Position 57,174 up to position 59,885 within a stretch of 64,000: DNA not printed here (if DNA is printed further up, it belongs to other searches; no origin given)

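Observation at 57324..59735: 803-aa secreted fusion protein: beta-propeller + LolA-like fold + His-rich linker + DUF3105-like domain with altered signature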

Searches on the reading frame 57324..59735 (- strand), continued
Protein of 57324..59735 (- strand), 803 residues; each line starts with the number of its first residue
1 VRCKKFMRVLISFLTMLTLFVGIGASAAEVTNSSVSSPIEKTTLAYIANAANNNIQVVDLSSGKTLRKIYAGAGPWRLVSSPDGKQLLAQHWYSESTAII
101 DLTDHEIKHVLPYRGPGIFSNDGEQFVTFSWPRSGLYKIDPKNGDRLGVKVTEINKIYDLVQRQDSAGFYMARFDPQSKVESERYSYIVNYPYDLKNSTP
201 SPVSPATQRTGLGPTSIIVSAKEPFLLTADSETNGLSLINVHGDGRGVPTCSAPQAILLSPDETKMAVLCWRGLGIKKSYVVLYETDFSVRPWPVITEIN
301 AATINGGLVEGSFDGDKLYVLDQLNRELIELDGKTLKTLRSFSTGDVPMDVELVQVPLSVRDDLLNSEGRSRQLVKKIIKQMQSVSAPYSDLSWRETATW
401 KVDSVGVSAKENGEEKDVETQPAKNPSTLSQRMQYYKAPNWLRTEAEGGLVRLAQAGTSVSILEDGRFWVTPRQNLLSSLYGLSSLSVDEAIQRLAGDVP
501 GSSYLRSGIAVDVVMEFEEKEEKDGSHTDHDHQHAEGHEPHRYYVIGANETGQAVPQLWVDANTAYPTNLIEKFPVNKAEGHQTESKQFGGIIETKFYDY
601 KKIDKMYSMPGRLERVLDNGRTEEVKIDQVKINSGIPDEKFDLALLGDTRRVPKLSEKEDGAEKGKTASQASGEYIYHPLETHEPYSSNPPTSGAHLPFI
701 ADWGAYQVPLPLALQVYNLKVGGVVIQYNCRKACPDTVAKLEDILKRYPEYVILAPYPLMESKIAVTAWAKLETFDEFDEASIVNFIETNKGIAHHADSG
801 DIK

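Call 17: predict_structure(alignment_id=A1)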
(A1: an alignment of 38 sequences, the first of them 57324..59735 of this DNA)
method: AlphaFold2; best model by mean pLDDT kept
length: 803 residues; sequences in the alignment: 38
mean_pLDDT: 84.4   pTM: 0.85
mean pLDDT of the five models: 84.4, 84.1, 82.7, 82.3, 82.2
residues with pLDDT >= 90: 490; 70-90: 177; 50-70: 52; < 50: 84
segments of 3 or more residues with pLDDT < 50: 1-9, 25-35, 404-426, 525-537, 579-585, 658-667, 797-803
pLDDT, mean of each block of 10 residues (from residue 1): 39 53 49 58 97 97 96 95 94 92 94 91 90 84 90 86 90 73 79 74 80 92 89 93 91 96 96 88 95 93 96 97 96 97 96 96 92 97 95 95 49 35 54 93 92 92 91 88 94 92 85 92 50 50 93 90 96 70 54 95 93 93 95 94 91 65 45 73 87 88 90 92 94 91 92 94 94 95 97 62 30
secondary structure, 60 per line:
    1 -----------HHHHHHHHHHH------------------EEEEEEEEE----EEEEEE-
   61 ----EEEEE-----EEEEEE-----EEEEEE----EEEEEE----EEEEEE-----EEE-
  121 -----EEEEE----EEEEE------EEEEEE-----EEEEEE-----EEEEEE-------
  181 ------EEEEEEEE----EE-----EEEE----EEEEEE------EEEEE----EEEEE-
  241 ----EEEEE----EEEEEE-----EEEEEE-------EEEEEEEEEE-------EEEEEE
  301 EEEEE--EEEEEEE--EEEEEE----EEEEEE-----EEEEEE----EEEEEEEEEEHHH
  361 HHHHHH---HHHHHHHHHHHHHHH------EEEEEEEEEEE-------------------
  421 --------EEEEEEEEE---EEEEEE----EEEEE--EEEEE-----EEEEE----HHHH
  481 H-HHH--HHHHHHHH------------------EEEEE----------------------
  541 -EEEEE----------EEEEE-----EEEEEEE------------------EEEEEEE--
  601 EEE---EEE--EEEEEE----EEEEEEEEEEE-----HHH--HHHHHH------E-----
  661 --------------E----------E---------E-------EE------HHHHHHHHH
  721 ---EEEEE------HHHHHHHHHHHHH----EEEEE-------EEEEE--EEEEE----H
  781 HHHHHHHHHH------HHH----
elements in order (helices of 4 or more, strands of 3 or more residues): H12-22 E41-49 E54-59 E65-69 E75-80 E86-91 E96-101 E106-111 E117-119 E126-130 E135-139 E146-151 E157-162 E168-173 E187-194 E206-209 E214-219 E226-230 E235-239 E245-249 E254-259 E265-270 E278-287 E295-305 E308-314 E317-322 E327-332 E338-343 E348-357 H358-366 H370-384 E391-401 E429-437 E441-446 E451-455 E458-462 E468-472 H477-481 H488-495 E514-518 E542-546 E557-561 E567-573 E592-598 E601-603 E607-609 E612-617 E622-632 H643-648 H712-720 E724-728 H735-747 E752-756 E764-768 E771-775 H780-790

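Call 43: fold_search(model_id=the predicted structure, library=pdb)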
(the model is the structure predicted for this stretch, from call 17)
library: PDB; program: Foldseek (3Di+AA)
matches with E <= 10: 1799; with E <= 0.001: 1550
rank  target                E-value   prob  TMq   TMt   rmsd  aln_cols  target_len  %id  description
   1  1l0q_A                8.4e-19  1.00  0.33  0.66  12.5       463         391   16  Tandem YVTN beta-propeller and PKD domains from an archaeal surface layer protein (released 2002-11-06)
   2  9duo_B                3.2e-13  1.00  0.31  0.64   6.0       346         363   13  Human PELP1-WDR18 complex (released 2025-04-30)
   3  9dum_B                1.2e-12  1.00  0.32  0.64   4.9       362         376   13  Human PELP1-WDR18-TEX10 complex (released 2025-04-30)
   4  9duo_A                1.2e-12  1.00  0.31  0.63   5.8       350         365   13  Human PELP1-WDR18 complex (released 2025-04-30)
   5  9n6z_LO               1.3e-12  1.00  0.15  0.15  21.8       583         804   10  SSU processome maturation and disassembly, State D (released 2025-11-05)
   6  5i2t                  1.7e-12  1.00  0.15  0.19  22.5       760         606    9  Domain characterization of the WD protein Pwp2 and their relevance in ribosome biogenesis (released 2017-06-21)
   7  6rtd_B                2.4e-12  1.00  0.28  0.44   8.2       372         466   13  Dihydro-heme d1 dehydrogenase NirN in complex with DHE (released 2019-06-19)
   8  8fl2_NV               2.5e-12  1.00  0.31  0.61   5.6       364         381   13  Human nuclear pre-60S ribosomal subunit (State I1) (released 2023-07-12)
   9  7d4i_B1               2.8e-12  1.00  0.27  0.28  19.2       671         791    9  Cryo-EM structure of 90S small ribosomal precursors complex with the DEAH-box RNA helicase Dhr1 (State F) (released 2021-10-06)
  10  9n73_LO               3.1e-12  1.00  0.14  0.14  22.2       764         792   10  SSU processome maturation and disassembly, State G (released 2025-10-29)
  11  5mzh_A                3.6e-12  1.00  0.28  0.51  10.4       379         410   11  Crystal structure of ODA16 from Chlamydomonas reinhardtii (released 2017-03-22)
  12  8fl2_NW               4.2e-12  1.00  0.31  0.64   5.9       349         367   13  Human nuclear pre-60S ribosomal subunit (State I1) (released 2023-07-12)
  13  8u17_B                5.8e-12  1.00  0.29  0.30  20.5       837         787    8  The ternary complex structure of DDB1-CRBN-SALL4(ZF1,2)-long bound to Pomalidomide (released 2023-12-27)
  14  9e2g_2B               6.1e-12  1.00  0.30  0.38  19.6       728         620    9  Cryo-EM structure of 48 nm repeat of microtubule doublet from T. brucei flagellum (released 2025-03-12)
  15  8u15_E                6.1e-12  1.00  0.28  0.28  20.3       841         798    8  The ternary complex structure of DDB1-CRBN-SALL4(ZF1,2)-short bound to CC-220 (released 2023-12-27)
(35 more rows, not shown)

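Call 81: search_protein_families(library=pfam, proteins=[L010:3-2423:+, L010:2996-4783:+, L010:5462-6568:-, L010:12985-15213:-, L010:15625-17394:-, L010:17440-19896:-, L017:2939-6316:-, L007:4277-6601:+, L004:12007-13791:+, L004:14488-16875:+], max_evalue=0.00001)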
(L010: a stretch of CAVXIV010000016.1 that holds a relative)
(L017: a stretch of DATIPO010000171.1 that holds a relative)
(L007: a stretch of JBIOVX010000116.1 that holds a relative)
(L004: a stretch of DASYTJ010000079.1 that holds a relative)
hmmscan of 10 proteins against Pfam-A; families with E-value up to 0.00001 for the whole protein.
L010:3-2423:+ (806 aa): 0 families

L010:2996-4783:+ (595 aa): 0 families

L010:5462-6568:- (368 aa): 0 families

L010:12985-15213:- (742 aa): 2 families
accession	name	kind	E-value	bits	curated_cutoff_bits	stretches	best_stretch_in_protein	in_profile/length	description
PF01968.24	Hydantoinase_A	-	4.6e-82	276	22.9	1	289-563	1-287/291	Hydantoinase/oxoprolinase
PF05378.19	Hydant_A_N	-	1.9e-47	161.7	25.2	2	151-270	59-176/176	Hydantoinase/oxoprolinase N-terminal region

L010:15625-17394:- (589 aa): 13 families
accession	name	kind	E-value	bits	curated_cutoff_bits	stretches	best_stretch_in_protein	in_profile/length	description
PF07719.23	TPR_2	-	1.8e-26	90.4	27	1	437-468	2-33/34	Tetratricopeptide repeat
PF13181.12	TPR_8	-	7.2e-22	76.1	25.7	0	438-467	3-32/34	Tetratricopeptide repeat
PF13414.12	TPR_11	-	1.7e-21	76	26.8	1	412-447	4-39/42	TPR repeat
PF00515.34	TPR_1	-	8.9e-21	73.2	27.8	1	437-467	2-32/34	Tetratricopeptide repeat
PF13428.12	TPR_14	-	1.3e-19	69.1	23.5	1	438-479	3-44/44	Tetratricopeptide repeat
PF14559.12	TPR_19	-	1.1e-17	64.6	25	2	412-480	1-68/68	Tetratricopeptide repeat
PF13431.12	TPR_17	-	1.1e-17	63.2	24.4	0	458-489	1-32/34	Tetratricopeptide repeat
PF13424.12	TPR_12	-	4.1e-16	59.4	30.1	1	439-497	6-72/77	Tetratricopeptide repeat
PF13176.12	TPR_7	-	1.8e-10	40.5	27.9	0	507-540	2-35/36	Tetratricopeptide repeat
PF13374.12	TPR_10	-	2.4e-10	40.5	27.5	0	441-464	7-30/42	Tetratricopeptide repeat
PF13432.12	TPR_16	-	4.6e-09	37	32.7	0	508-571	1-64/65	Tetratricopeptide repeat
PF23914.1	TPR_CcmH_CycH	-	3.7e-08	33.8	42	0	425-493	39-110/158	Cytochrome c-type biogenesis protein H TPR domain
PF07721.20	TPR_4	-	2e-07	31.4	27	0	412-426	11-25/26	Tetratricopeptide repeat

L010:17440-19896:- (818 aa): 1 family
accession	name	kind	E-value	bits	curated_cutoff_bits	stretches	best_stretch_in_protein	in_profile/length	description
PF01935.23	DUF87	-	7.1e-07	30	23.2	1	30-84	12-68/220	Helicase HerA, central domain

L017:2939-6316:- (1125 aa): 5 families
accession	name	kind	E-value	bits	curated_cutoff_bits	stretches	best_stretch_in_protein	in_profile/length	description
PF15902.12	Sortilin-Vps10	-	3e-31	109.1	33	2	165-291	3-116/446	Sortilin, neurotensin receptor 3,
PF15899.11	BNR_6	-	8.1e-10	38.2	27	0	324-336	1-13/14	BNR-Asp box repeat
PF02012.26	BNR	-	3.2e-09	35.8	27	0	218-228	2-12/12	BNR/Asp-box repeat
PF14870.12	PSII_BNR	-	1.2e-06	28.4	27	0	204-231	244-271/303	Photosynthesis system II assembly factor YCF48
PF13088.12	BNR_2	-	4.1e-06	26.8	31.4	0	161-337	84-251/277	BNR repeat-like domain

L007:4277-6601:+ (774 aa): 3 families
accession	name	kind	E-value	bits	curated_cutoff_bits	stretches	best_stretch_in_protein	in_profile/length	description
PF00072.30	Response_reg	-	3.3e-25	88.8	30.2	1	657-769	1-111/111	Response regulator receiver domain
PF02518.31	HATPase_c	-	8.1e-23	81.4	26.4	1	512-632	2-109/111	Histidine kinase-, DNA gyrase B-, and HSP90-like ATPase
PF00512.31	HisKA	-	3.8e-08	33.7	26.9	1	408-468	3-64/66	His Kinase A (phospho-acceptor) domain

L004:12007-13791:+ (594 aa): 1 family
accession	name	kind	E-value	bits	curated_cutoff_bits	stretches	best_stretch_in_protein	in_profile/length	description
PF13384.12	HTH_23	-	1.4e-08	34.7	24.6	0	325-351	19-48/50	Homeodomain-like domain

L004:14488-16875:+ (795 aa): 0 families
